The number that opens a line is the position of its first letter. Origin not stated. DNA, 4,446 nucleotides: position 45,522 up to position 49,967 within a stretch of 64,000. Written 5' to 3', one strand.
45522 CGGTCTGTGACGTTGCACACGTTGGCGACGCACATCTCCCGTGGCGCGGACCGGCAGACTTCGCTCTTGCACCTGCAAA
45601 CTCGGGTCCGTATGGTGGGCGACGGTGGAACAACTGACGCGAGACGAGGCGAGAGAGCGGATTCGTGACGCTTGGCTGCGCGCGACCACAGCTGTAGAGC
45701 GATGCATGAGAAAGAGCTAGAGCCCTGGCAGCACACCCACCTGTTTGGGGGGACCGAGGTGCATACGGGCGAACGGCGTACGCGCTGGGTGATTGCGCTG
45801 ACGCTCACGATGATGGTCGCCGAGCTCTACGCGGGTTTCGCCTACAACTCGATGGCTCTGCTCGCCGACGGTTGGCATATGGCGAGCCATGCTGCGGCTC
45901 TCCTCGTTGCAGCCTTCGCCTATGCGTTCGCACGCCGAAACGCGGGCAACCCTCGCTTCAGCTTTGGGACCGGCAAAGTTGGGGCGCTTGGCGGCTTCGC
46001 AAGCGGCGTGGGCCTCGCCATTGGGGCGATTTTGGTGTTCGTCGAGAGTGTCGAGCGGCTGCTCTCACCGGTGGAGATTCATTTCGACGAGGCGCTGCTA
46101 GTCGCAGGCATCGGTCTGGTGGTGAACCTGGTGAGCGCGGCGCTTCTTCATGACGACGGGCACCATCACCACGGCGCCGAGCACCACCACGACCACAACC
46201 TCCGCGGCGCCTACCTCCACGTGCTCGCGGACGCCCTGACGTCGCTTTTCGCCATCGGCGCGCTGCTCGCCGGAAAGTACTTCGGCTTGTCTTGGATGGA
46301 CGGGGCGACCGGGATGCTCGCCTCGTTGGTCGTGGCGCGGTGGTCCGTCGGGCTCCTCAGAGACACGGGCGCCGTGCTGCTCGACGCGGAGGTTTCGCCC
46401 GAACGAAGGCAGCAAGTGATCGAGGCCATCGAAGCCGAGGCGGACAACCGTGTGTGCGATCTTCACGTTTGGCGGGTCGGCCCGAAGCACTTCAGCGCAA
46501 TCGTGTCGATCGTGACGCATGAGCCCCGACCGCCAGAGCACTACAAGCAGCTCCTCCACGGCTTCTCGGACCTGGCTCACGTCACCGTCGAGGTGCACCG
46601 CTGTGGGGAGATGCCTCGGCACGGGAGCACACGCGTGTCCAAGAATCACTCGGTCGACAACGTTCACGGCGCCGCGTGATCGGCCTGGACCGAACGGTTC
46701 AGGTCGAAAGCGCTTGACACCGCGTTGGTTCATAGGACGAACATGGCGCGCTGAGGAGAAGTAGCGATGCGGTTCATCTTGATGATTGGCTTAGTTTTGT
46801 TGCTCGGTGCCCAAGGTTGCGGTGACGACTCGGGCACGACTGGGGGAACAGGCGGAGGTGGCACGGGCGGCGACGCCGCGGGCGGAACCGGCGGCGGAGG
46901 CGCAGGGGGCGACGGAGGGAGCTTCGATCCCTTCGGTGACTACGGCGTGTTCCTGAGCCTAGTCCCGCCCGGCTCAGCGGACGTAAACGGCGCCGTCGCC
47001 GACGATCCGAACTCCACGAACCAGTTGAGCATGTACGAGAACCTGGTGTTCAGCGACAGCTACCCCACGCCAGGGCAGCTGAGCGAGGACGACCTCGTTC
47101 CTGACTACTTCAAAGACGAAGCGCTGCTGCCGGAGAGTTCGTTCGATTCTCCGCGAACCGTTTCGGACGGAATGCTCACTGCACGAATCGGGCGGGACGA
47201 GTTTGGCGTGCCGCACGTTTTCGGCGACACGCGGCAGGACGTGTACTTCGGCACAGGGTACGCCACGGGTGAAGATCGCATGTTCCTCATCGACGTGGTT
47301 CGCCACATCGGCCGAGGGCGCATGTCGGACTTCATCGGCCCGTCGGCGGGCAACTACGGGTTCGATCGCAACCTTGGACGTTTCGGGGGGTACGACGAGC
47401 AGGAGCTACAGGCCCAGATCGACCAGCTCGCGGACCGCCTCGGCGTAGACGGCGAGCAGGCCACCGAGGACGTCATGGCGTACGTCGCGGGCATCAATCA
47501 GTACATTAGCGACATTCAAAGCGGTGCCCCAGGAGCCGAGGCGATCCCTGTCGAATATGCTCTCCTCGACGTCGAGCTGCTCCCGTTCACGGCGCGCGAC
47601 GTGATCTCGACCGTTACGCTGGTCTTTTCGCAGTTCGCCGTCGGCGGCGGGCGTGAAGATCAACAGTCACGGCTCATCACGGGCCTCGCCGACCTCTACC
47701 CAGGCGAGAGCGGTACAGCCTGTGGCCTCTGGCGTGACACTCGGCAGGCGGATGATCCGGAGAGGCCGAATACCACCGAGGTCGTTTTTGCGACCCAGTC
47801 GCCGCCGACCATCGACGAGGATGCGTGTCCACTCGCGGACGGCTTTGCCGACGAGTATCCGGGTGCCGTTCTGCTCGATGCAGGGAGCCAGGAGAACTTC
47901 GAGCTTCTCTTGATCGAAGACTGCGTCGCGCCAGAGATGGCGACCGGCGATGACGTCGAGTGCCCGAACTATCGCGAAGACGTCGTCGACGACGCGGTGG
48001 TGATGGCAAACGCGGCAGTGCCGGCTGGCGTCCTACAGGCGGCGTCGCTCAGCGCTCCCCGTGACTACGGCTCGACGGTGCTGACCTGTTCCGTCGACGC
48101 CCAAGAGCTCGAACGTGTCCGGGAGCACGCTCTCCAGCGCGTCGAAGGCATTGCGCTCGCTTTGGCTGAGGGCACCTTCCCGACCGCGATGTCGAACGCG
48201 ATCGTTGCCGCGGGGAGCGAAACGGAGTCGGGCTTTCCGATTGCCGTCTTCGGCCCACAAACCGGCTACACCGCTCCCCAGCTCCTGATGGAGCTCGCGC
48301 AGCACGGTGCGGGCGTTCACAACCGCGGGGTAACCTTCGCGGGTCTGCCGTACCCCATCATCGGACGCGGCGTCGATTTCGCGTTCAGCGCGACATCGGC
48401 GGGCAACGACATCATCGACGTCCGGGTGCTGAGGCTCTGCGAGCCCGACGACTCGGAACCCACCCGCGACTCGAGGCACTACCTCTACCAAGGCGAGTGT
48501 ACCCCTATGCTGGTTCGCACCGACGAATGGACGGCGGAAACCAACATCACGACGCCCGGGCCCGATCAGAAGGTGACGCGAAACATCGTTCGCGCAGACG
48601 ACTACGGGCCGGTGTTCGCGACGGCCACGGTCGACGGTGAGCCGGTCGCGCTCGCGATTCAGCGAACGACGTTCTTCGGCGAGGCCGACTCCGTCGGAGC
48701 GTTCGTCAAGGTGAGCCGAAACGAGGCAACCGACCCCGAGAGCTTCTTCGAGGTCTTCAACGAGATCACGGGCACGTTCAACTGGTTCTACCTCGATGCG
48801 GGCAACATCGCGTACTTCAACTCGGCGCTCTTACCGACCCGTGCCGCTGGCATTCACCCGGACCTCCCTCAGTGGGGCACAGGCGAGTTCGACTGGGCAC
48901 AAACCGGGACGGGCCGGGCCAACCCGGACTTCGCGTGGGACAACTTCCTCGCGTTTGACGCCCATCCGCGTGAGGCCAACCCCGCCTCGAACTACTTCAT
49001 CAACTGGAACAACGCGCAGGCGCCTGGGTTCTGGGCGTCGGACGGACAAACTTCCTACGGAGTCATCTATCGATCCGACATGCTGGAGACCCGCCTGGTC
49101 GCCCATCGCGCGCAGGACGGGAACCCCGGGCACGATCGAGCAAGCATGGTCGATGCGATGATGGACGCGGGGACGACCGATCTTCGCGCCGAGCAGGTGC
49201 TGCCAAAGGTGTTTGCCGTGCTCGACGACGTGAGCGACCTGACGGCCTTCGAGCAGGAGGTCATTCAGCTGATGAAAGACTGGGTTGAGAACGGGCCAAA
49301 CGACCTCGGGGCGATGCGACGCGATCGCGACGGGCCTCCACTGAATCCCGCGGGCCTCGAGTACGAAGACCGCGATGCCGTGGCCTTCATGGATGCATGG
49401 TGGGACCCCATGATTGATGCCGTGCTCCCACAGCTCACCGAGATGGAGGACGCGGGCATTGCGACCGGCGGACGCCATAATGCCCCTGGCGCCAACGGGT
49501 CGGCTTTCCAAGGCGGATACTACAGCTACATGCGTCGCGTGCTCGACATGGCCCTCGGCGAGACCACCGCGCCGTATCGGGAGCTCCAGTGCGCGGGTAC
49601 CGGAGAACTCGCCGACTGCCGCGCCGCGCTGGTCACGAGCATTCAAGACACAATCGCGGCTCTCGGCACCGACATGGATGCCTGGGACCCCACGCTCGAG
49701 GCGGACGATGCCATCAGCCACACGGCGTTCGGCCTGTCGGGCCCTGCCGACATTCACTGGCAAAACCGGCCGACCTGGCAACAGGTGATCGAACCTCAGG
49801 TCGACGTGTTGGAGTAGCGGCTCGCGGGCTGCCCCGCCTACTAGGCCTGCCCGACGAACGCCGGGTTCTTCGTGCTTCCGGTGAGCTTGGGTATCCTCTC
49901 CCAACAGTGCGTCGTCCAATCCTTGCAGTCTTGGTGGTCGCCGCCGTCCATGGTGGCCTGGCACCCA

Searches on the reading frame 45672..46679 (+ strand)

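Call 16: search_protein_families(library=pfam, proteins=[window:45672-46679:+])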
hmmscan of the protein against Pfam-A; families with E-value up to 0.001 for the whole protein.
window:45672-46679:+ (335 aa): 1 family
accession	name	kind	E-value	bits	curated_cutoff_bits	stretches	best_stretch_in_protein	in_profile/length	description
PF01545.26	Cation_efflux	-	1.9e-32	113.1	26.6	1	41-237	5-198/198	Cation efflux family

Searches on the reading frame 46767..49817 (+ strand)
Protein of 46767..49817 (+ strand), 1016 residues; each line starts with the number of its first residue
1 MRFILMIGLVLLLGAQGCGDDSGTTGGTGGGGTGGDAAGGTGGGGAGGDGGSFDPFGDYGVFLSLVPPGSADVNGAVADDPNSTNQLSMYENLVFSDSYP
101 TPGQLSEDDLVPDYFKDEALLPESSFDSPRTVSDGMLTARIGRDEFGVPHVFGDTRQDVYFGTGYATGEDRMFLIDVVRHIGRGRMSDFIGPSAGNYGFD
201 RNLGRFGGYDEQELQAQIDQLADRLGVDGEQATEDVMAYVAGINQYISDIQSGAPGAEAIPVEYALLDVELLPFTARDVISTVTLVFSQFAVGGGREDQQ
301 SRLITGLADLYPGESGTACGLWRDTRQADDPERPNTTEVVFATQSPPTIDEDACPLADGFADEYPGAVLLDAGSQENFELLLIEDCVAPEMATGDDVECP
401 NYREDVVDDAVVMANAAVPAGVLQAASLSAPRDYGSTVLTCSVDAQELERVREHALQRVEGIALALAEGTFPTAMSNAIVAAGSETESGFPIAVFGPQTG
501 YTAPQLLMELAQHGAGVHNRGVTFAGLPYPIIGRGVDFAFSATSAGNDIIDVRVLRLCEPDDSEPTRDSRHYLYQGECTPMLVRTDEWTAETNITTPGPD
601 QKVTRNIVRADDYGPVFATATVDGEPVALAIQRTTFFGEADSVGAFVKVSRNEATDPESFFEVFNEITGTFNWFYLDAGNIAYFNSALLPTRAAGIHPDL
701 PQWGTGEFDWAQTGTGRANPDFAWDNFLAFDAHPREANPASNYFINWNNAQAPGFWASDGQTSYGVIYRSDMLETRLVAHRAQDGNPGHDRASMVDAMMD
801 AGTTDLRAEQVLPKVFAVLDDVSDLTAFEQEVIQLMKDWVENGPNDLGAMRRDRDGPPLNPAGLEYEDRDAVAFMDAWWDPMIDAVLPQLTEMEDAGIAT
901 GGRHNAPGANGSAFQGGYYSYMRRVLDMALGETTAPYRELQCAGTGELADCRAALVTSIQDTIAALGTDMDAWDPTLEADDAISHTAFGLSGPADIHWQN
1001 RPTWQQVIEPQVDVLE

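Call 16: search_protein_families(library=pfam, proteins=[window:46767-49817:+])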
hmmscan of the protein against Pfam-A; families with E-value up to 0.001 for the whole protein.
window:46767-49817:+ (1016 aa): 1 family
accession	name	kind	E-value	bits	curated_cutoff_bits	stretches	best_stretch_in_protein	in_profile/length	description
PF01804.23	Penicil_amidase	-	8.2e-95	319.7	21.3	1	139-970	2-570/675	Penicillin amidase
